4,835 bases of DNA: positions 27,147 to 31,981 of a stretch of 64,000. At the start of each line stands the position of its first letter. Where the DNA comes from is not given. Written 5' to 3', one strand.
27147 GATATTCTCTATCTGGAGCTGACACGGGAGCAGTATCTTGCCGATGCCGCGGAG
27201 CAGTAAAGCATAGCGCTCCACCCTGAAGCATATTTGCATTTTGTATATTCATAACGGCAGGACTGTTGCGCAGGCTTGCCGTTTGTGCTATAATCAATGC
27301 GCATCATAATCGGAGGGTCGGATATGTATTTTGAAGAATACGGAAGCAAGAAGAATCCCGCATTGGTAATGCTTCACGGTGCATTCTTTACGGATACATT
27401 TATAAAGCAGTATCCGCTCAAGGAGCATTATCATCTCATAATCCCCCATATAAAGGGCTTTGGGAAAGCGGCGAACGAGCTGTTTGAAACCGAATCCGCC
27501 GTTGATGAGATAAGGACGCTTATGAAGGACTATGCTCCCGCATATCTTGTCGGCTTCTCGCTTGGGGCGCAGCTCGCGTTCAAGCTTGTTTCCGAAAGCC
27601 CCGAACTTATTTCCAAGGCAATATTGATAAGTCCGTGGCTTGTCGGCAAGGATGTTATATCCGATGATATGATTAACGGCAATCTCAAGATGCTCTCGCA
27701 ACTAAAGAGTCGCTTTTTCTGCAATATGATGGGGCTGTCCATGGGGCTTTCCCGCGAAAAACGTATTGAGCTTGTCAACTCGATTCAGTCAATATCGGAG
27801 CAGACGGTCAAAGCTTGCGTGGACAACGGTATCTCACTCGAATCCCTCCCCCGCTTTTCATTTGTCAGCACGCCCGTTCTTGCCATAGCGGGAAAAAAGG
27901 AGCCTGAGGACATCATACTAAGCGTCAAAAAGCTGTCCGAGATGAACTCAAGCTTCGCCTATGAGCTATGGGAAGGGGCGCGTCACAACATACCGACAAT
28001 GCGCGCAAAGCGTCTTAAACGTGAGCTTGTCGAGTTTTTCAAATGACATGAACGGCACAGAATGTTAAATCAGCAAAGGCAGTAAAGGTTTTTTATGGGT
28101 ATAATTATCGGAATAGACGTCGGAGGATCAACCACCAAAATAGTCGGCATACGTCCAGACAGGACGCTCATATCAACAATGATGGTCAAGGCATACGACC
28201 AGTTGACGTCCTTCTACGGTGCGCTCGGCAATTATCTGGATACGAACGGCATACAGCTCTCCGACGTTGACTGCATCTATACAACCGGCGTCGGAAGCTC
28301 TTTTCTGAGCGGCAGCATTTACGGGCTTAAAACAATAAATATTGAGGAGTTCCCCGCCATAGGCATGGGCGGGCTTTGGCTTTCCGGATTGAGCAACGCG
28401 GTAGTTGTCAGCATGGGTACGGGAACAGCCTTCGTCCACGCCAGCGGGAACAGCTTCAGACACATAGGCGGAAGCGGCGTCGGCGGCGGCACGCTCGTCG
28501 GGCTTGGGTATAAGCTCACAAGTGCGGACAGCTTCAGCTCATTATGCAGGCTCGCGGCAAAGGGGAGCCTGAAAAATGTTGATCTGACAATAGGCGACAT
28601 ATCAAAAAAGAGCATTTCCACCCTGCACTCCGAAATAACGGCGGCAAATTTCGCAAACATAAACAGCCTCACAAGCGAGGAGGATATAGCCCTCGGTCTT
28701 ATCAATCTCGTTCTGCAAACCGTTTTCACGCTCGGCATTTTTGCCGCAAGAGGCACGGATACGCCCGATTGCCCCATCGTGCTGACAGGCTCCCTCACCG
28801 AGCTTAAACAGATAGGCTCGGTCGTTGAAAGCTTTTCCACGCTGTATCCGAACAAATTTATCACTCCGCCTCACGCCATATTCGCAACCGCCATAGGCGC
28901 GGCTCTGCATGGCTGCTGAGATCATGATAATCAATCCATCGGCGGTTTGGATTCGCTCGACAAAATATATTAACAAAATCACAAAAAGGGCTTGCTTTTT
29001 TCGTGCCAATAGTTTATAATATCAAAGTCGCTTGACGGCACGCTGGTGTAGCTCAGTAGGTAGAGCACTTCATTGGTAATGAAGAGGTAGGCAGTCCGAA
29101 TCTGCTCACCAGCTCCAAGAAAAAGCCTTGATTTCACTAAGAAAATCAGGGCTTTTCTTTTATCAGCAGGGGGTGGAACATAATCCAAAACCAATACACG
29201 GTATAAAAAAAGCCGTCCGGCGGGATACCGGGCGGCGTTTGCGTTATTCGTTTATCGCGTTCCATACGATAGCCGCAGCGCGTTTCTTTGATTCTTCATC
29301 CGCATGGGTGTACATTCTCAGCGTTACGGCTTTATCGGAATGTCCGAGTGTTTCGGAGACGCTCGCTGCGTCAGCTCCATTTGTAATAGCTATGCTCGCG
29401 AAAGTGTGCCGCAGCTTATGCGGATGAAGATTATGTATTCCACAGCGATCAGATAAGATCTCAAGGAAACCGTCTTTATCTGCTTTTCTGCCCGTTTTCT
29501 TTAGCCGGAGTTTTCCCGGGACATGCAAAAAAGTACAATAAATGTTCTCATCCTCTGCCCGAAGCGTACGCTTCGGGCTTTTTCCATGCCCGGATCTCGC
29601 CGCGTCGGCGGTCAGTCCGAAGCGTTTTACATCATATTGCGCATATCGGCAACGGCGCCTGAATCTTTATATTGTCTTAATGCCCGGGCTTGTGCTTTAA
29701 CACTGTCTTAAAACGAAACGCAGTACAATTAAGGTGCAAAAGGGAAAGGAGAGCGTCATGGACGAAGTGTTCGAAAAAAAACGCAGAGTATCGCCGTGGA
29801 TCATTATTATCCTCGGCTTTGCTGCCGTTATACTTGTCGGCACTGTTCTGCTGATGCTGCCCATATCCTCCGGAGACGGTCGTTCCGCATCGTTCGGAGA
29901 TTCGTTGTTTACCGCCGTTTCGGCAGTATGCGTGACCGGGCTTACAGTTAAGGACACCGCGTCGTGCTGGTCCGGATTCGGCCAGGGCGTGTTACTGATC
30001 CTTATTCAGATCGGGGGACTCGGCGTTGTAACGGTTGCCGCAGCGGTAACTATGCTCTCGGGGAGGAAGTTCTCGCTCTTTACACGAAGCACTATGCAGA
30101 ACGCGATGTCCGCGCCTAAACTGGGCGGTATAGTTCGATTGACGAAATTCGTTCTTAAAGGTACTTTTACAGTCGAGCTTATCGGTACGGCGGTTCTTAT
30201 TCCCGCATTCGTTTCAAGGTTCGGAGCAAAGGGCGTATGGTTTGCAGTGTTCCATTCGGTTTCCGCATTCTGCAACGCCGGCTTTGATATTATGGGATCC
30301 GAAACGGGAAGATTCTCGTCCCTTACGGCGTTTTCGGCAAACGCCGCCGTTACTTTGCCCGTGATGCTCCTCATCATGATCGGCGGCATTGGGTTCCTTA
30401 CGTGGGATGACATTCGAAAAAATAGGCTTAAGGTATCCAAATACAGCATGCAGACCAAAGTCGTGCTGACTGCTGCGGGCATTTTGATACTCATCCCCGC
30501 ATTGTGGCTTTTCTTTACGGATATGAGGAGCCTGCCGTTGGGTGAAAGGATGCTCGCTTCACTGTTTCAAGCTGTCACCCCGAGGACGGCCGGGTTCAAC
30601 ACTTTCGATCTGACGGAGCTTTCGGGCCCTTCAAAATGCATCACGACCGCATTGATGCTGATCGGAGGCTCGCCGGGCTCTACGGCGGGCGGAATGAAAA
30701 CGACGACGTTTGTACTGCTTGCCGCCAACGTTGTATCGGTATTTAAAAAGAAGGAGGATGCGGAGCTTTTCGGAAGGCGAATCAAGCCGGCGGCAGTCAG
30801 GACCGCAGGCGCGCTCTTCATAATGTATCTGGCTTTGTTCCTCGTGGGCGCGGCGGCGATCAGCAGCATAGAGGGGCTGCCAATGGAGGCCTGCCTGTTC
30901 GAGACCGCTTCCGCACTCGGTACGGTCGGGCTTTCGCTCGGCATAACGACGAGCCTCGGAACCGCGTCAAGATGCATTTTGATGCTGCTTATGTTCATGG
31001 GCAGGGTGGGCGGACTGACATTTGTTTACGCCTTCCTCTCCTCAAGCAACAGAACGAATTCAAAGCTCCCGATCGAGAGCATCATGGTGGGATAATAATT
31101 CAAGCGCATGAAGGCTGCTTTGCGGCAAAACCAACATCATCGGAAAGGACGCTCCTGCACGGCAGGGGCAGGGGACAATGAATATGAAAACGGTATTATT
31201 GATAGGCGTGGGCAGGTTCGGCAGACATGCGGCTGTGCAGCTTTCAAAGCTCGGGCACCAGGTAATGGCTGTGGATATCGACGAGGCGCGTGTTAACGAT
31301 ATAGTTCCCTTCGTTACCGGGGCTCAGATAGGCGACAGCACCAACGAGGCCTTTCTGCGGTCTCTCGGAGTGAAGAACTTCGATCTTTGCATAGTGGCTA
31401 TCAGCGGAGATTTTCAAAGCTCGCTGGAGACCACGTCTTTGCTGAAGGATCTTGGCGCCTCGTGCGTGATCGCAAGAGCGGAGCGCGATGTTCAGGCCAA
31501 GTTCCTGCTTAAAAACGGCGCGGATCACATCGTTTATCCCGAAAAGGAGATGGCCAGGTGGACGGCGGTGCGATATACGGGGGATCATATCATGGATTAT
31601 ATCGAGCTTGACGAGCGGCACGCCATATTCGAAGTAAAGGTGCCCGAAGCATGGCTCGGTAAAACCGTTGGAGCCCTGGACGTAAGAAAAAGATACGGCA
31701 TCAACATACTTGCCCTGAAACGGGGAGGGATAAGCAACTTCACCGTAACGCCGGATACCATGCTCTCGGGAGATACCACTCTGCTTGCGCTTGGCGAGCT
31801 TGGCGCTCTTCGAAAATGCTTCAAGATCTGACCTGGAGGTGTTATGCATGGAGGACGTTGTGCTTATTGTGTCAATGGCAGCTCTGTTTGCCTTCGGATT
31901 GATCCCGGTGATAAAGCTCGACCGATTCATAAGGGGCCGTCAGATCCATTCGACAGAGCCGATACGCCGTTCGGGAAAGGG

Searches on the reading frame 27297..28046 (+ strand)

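Call 55: search_protein_families(library=pfam, proteins=[window:27297-28046:+], max_evalue=0.001)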
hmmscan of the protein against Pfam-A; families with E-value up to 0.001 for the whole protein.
window:27297-28046:+ (249 aa): 3 families
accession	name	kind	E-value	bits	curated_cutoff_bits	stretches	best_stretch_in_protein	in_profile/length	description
PF00561.26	Abhydrolase_1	-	1.3e-08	35.2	25.8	1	21-121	1-103/245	alpha/beta hydrolase fold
PF12146.15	Hydrolase_4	-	6.7e-06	26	27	1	67-145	57-138/239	Serine aminopeptidase, S33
PF12697.13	Abhydrolase_6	-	7.3e-06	27.2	26.3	1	23-138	1-113/217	Alpha/beta hydrolase family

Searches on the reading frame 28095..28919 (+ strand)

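Call 55: search_protein_families(library=pfam, proteins=[window:28095-28919:+], max_evalue=0.001)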
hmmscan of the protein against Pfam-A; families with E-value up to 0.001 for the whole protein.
window:28095-28919:+ (274 aa): 2 families
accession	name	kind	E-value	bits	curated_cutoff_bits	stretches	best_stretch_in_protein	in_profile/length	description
PF03630.20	Fumble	-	3.6e-18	66.3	28.5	1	103-223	150-283/334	Fumble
PF01869.26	BcrAD_BadFG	-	1.4e-09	38.3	31.5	1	5-272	1-270/271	BadF/BadG/BcrA/BcrD ATPase family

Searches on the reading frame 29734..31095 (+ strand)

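Call 18: search_protein_families(library=pfam, proteins=[window:29734-31095:+], max_evalue=0.001)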
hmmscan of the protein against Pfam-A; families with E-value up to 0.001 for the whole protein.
window:29734-31095:+ (453 aa): 1 family
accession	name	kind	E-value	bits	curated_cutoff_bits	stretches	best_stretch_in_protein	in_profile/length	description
PF02386.22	TrkH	-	5.8e-59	200.3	27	1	25-435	39-491/502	Cation transport protein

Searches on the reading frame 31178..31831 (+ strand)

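Call 56: search_protein_families(library=pfam, proteins=[window:31178-31831:+], max_evalue=0.001)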
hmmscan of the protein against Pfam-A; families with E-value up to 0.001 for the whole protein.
window:31178-31831:+ (217 aa): 5 families
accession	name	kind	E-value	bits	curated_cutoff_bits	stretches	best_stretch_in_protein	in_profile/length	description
PF02254.24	TrkA_N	-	1.7e-24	86.8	23.8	1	6-121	1-116/116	TrkA-N domain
PF02080.26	TrkA_C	-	1e-08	35.3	27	1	150-213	3-65/71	TrkA-C domain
PF01262.27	AlaDh_PNT_C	-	0.00013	21.9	23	1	5-97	30-124/214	Alanine dehydrogenase/PNT, C-terminal domain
PF03721.20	UDPG_MGDP_dh_N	-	0.00021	21.3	27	1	5-42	2-39/187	UDP-glucose/GDP-mannose dehydrogenase family, NAD binding domain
PF00107.32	ADH_zinc_N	-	0.00099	19.5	31.8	0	87-125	8-46/129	Zinc-binding dehydrogenase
